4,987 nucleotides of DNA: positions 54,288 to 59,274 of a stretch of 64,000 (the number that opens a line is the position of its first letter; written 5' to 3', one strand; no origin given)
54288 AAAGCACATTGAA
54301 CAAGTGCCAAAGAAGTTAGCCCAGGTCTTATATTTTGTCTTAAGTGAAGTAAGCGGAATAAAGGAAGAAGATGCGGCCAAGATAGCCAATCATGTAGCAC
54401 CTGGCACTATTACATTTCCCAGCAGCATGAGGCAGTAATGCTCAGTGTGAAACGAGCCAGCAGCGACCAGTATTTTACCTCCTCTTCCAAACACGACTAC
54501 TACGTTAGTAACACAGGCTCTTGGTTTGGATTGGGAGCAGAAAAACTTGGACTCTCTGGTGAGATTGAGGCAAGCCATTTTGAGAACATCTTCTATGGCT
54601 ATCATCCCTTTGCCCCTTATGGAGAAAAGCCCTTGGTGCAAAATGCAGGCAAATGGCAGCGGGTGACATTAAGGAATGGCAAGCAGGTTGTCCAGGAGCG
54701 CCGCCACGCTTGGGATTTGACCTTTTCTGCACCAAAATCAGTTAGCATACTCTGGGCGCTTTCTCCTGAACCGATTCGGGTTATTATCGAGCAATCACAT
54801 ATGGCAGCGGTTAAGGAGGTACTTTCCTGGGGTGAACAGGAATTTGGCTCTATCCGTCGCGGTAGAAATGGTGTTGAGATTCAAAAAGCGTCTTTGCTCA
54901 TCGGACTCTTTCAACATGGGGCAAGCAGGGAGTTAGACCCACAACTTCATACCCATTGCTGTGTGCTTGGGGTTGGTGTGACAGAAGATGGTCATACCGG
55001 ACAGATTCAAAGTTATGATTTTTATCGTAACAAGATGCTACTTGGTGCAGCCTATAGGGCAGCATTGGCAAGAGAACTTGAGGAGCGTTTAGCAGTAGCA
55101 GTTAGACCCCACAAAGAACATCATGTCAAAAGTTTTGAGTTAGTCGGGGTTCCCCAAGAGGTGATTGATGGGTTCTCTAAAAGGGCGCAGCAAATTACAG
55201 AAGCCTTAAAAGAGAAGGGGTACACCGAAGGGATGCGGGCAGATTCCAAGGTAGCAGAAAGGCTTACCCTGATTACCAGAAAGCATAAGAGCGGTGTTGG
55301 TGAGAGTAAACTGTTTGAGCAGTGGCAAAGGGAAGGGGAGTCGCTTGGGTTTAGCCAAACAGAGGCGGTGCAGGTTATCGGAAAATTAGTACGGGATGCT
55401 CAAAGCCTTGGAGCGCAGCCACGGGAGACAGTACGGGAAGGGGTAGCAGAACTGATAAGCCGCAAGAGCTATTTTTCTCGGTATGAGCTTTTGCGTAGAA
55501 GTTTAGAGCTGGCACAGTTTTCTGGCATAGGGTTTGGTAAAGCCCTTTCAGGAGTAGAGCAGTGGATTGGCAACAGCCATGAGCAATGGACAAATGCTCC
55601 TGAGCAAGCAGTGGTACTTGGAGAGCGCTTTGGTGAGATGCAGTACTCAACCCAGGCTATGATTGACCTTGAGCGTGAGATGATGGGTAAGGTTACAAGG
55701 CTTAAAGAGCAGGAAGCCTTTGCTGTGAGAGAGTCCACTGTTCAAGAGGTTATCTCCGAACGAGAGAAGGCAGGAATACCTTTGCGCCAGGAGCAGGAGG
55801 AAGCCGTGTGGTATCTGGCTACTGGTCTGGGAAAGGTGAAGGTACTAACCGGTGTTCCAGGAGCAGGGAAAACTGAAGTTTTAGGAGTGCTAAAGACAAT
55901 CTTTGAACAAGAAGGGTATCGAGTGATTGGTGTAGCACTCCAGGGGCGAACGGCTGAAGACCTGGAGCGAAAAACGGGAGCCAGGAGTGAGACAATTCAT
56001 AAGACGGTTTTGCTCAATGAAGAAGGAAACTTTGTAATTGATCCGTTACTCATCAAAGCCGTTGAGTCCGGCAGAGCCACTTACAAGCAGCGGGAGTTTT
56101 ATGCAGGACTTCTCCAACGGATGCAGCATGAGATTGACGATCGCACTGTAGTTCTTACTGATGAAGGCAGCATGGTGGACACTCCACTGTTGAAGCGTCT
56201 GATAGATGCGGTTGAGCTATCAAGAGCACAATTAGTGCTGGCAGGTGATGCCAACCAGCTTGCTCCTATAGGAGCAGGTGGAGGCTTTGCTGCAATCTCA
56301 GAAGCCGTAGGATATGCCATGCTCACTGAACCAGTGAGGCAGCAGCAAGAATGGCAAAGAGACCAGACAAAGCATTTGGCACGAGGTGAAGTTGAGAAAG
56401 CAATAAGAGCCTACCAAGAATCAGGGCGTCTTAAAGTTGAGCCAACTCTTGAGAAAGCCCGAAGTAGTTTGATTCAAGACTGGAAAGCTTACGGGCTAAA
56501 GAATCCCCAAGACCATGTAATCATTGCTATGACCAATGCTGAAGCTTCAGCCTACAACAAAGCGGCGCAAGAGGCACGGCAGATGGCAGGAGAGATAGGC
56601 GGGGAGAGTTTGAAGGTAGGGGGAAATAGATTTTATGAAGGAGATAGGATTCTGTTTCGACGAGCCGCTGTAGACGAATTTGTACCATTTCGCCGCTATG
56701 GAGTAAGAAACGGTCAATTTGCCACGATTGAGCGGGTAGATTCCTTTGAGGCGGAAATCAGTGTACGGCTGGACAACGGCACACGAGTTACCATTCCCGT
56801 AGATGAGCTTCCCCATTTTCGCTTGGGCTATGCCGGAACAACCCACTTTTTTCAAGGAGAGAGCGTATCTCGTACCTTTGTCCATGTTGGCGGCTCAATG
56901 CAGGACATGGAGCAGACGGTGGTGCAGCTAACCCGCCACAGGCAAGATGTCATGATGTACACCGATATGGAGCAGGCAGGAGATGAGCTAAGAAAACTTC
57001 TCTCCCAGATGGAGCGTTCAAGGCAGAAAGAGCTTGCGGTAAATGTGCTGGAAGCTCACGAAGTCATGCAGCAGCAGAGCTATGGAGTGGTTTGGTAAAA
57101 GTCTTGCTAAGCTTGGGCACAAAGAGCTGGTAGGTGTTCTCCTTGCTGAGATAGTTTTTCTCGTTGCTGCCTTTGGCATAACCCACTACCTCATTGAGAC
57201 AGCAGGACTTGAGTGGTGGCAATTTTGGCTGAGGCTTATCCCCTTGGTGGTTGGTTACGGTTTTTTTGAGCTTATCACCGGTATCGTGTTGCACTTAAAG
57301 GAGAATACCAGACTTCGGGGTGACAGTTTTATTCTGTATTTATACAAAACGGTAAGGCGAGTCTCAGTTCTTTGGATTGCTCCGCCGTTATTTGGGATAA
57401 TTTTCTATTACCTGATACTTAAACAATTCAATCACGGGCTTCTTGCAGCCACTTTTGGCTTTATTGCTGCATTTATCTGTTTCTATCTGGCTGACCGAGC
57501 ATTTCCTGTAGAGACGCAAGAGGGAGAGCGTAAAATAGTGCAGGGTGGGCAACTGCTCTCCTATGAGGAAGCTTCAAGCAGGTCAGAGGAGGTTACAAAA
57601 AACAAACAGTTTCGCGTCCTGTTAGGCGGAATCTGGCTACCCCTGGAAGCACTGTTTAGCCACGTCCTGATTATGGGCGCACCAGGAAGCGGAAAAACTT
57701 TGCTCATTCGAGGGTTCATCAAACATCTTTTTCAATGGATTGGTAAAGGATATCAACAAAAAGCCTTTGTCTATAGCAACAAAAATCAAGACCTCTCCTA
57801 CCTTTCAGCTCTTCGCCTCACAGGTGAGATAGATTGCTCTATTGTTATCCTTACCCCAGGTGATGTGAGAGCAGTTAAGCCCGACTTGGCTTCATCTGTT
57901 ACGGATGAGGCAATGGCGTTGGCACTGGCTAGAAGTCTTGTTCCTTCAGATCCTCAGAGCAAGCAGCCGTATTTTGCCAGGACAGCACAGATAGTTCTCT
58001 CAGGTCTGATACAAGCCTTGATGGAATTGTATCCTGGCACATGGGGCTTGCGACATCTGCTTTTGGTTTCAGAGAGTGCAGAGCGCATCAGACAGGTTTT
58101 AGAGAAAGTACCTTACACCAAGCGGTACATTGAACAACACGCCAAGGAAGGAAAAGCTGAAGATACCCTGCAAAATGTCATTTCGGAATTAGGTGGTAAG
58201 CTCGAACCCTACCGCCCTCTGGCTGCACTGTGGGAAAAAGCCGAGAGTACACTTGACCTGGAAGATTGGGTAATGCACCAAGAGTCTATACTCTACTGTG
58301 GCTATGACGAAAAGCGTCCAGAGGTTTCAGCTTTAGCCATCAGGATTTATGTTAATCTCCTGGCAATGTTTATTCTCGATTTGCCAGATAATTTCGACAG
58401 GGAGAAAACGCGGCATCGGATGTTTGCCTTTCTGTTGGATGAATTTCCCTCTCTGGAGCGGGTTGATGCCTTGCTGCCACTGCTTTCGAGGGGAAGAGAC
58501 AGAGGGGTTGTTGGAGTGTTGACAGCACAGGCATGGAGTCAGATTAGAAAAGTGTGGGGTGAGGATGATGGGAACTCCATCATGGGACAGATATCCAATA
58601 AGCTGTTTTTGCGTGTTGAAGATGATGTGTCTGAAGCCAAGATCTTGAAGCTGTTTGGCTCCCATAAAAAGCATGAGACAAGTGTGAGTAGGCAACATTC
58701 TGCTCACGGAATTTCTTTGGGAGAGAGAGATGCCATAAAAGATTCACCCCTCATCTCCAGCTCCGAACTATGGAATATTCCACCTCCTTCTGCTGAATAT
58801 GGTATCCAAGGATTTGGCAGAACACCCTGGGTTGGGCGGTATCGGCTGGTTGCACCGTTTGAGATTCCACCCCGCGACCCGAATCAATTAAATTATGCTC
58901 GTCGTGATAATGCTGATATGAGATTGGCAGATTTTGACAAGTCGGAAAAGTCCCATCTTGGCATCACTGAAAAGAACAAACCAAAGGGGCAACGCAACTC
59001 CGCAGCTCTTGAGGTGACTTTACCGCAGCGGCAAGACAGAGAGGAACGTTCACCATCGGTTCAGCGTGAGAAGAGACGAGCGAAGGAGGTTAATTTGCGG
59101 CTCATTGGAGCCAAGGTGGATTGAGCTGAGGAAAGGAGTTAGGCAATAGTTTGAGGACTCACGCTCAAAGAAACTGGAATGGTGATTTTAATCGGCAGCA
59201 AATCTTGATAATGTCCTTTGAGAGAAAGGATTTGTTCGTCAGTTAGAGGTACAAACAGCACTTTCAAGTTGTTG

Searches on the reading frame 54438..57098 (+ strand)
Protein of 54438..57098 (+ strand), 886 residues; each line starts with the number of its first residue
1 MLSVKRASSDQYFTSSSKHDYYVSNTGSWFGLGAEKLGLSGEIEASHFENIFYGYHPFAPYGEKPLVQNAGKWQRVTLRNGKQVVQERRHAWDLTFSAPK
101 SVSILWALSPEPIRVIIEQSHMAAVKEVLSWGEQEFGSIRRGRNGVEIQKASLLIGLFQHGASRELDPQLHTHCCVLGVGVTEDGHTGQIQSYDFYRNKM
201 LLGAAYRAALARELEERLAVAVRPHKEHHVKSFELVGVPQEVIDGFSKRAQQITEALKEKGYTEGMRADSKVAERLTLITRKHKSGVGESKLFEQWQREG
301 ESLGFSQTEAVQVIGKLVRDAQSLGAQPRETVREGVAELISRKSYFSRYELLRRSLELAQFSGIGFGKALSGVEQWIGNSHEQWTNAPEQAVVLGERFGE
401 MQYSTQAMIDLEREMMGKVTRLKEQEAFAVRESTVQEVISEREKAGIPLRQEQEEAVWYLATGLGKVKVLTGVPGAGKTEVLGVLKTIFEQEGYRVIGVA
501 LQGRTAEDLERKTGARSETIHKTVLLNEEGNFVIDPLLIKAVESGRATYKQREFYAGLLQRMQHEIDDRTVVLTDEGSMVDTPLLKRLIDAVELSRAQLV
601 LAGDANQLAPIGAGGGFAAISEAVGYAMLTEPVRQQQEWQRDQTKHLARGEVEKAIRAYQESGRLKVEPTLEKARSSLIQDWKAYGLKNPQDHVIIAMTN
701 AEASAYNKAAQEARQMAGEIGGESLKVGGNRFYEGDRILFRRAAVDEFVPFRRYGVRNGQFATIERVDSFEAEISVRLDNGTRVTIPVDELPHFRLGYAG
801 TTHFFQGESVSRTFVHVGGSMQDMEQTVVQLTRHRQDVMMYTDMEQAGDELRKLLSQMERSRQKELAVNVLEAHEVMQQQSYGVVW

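Call 9: search_protein_families(library=pfam, max_evalue=0.001, proteins=[window:54438-57098:+])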
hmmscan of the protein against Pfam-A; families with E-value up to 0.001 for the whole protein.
window:54438-57098:+ (886 aa): 3 families
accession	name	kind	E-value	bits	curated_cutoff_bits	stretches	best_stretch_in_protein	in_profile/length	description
PF08751.17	TrwC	-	1.2e-68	232.2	25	1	9-301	4-284/286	TrwC relaxase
PF13604.12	AAA_30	-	7.7e-46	156.7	27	1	449-667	2-188/191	AAA domain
PF13245.12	AAA_19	-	4.7e-21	75.8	25.1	1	465-612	11-133/134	AAA domain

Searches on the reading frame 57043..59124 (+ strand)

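Call 9: search_protein_families(library=pfam, max_evalue=0.001, proteins=[window:57043-59124:+])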
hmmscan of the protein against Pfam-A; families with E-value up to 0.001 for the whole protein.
window:57043-59124:+ (693 aa): 3 families
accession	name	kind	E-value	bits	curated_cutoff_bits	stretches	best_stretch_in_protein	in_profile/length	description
PF10412.15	TrwB_AAD_bind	-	2.5e-38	132.4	20.5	1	193-580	3-367/387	Type IV secretion-system coupling protein DNA-binding domain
PF12696.13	TraG-D_C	-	2.5e-17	63.4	22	1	462-580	3-125/126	TraM recognition site of TraD and TraG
PF02534.20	T4SS-DNA_transf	-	8.7e-11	41.8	20.1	1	371-580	218-424/468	Type IV secretory system Conjugative DNA transfer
